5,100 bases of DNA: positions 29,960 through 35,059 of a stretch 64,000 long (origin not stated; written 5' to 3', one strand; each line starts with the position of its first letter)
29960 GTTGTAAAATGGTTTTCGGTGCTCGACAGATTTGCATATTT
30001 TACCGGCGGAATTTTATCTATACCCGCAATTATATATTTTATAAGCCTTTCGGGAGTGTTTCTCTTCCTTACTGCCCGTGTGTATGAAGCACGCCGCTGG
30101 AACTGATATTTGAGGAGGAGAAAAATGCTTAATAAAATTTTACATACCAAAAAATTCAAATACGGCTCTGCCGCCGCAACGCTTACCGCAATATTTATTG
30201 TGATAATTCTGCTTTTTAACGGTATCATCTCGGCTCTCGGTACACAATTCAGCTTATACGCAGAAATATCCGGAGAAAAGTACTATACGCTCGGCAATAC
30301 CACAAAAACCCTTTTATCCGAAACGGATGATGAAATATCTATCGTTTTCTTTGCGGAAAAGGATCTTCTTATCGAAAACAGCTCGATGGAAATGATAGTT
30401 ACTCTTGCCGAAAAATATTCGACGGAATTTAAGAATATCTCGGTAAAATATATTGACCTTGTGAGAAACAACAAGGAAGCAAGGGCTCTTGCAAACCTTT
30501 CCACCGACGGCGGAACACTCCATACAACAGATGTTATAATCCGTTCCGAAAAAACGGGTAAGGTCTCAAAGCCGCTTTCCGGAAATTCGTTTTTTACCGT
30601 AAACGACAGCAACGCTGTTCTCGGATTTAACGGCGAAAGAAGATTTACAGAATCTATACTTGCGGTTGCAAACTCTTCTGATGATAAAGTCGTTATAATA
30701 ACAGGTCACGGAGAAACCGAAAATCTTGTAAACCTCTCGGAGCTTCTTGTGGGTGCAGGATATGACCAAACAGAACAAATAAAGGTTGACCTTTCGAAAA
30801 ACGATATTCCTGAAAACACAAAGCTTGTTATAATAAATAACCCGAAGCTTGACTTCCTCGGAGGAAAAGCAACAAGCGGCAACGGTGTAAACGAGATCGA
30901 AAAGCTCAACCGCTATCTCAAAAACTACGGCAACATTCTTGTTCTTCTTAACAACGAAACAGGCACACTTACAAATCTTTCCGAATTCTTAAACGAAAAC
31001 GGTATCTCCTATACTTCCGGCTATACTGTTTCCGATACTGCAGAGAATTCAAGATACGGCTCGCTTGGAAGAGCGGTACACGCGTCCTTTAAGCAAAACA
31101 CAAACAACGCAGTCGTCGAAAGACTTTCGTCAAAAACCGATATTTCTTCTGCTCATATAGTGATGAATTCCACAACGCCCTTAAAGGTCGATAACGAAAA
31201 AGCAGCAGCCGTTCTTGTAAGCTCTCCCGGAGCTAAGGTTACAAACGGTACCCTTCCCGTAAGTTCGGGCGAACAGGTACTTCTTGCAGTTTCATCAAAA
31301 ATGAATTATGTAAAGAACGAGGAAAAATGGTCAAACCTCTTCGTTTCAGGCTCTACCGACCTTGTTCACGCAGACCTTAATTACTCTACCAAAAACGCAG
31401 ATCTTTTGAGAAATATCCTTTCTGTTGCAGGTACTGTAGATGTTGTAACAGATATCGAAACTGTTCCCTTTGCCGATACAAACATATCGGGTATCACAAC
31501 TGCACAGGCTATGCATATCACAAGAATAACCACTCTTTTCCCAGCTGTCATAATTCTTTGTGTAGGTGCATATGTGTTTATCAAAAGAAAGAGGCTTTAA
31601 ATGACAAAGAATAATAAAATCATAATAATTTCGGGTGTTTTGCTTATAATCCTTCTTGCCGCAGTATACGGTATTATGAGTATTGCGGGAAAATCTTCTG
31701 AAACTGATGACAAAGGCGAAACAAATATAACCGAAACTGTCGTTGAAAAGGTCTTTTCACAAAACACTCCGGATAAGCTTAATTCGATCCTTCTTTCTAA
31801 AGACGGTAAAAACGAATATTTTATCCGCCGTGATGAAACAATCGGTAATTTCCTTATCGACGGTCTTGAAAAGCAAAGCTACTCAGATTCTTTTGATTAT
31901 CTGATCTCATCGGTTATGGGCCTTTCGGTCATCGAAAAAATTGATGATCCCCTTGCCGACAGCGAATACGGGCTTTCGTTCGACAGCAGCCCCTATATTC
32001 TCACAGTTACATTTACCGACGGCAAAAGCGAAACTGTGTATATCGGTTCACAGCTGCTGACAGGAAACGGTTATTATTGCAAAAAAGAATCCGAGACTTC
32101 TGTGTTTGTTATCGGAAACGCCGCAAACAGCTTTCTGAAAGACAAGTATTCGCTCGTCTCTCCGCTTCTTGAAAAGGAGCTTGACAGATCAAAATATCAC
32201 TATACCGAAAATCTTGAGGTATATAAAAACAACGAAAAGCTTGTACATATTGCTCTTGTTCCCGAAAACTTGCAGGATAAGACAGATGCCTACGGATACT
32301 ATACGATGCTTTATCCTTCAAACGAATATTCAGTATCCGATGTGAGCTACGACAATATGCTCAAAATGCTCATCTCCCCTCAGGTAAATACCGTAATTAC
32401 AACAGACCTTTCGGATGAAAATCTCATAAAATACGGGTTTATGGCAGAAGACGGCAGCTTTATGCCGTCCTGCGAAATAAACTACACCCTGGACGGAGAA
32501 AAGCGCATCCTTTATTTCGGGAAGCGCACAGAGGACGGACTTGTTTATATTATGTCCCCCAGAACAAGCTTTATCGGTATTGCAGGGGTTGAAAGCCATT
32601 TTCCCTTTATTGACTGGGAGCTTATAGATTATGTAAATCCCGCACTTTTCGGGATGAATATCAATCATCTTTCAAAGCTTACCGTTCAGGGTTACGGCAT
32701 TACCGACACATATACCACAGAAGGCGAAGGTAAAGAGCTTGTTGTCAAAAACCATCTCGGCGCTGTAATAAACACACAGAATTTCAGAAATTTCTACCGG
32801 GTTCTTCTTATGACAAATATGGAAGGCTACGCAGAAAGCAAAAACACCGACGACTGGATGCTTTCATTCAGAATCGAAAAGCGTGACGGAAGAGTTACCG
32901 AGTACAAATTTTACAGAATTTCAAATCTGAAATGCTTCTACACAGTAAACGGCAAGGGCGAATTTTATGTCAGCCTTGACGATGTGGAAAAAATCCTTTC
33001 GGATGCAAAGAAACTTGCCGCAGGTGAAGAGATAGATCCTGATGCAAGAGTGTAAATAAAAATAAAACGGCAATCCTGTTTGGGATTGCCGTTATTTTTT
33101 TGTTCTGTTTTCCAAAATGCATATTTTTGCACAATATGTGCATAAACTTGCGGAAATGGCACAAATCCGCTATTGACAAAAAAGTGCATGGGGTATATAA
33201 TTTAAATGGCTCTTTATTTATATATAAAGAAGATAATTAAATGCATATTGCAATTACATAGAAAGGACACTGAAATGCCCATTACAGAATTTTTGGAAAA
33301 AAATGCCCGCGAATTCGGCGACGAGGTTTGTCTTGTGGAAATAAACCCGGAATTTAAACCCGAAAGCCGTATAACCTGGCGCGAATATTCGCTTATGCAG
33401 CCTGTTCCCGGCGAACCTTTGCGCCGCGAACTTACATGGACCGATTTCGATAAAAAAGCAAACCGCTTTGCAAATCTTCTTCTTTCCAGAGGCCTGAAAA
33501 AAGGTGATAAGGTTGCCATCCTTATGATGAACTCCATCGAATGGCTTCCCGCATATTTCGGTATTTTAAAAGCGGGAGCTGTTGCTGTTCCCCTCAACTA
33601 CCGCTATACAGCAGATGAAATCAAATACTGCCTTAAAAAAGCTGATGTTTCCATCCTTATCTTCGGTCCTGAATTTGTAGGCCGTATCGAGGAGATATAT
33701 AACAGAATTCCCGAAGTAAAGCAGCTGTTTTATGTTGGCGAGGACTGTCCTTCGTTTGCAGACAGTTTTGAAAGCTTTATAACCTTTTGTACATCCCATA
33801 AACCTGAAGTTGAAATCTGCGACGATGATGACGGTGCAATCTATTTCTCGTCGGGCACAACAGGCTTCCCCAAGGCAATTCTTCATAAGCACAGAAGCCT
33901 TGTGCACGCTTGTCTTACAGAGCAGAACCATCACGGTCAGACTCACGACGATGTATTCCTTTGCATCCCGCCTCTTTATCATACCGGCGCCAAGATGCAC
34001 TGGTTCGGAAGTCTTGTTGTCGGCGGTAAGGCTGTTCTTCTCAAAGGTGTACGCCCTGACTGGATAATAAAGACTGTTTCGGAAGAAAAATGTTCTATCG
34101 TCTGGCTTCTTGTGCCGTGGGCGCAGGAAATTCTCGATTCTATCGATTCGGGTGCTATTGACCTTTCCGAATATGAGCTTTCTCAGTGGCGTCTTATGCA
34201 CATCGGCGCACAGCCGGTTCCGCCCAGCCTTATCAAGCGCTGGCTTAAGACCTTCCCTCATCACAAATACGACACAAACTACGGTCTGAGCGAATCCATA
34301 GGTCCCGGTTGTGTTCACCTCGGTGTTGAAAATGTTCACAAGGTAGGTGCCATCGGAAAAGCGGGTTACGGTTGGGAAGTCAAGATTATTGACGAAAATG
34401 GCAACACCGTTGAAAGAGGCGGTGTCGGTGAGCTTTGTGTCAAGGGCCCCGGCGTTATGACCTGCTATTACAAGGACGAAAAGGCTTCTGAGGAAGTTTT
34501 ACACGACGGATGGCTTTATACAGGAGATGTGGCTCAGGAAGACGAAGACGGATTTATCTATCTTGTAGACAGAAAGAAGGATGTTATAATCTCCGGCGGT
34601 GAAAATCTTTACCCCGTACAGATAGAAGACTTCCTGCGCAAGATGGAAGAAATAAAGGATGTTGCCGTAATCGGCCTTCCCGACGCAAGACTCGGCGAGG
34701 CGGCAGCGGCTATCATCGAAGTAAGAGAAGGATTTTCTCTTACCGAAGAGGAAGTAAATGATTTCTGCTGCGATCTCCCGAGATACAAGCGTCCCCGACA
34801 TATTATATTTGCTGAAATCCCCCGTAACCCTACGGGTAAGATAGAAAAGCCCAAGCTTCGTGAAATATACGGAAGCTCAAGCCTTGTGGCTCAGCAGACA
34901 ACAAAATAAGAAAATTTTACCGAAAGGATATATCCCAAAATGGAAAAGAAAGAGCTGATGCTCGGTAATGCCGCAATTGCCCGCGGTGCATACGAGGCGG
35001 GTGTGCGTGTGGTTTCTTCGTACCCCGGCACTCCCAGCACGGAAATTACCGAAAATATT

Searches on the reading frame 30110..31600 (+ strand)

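Call 65: search_protein_families(library=pfam, proteins=[window:30110-31600:+], max_evalue=0.00001)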
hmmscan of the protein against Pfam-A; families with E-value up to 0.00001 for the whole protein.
window:30110-31600:+ (496 aa): 1 family
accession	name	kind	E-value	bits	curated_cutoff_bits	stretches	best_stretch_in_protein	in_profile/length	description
PF23357.1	DUF7088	-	8.8e-08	32.7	27.8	1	56-136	2-79/105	Domain of unknown function (DUF7088)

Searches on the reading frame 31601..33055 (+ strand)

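Call 65: search_protein_families(library=pfam, proteins=[window:31601-33055:+], max_evalue=0.00001)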
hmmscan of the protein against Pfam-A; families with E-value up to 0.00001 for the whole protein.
window:31601-33055:+ (484 aa): 1 family
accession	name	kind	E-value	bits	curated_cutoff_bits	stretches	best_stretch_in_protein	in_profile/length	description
PF14238.11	DUF4340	-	1.1e-12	49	25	1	98-188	16-105/183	Domain of unknown function (DUF4340)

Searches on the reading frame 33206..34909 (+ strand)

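Call 65: search_protein_families(library=pfam, proteins=[window:33206-34909:+], max_evalue=0.00001)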
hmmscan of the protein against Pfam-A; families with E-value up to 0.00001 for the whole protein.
window:33206-34909:+ (567 aa): 2 families
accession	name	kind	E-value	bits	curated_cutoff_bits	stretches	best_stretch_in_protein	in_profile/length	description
PF00501.34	AMP-binding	-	4e-76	256.7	29.9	1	73-422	19-384/384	AMP-binding enzyme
PF13193.12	AMP-binding_C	-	7.5e-12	46.4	24.5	1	472-545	1-76/76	AMP-binding enzyme C-terminal domain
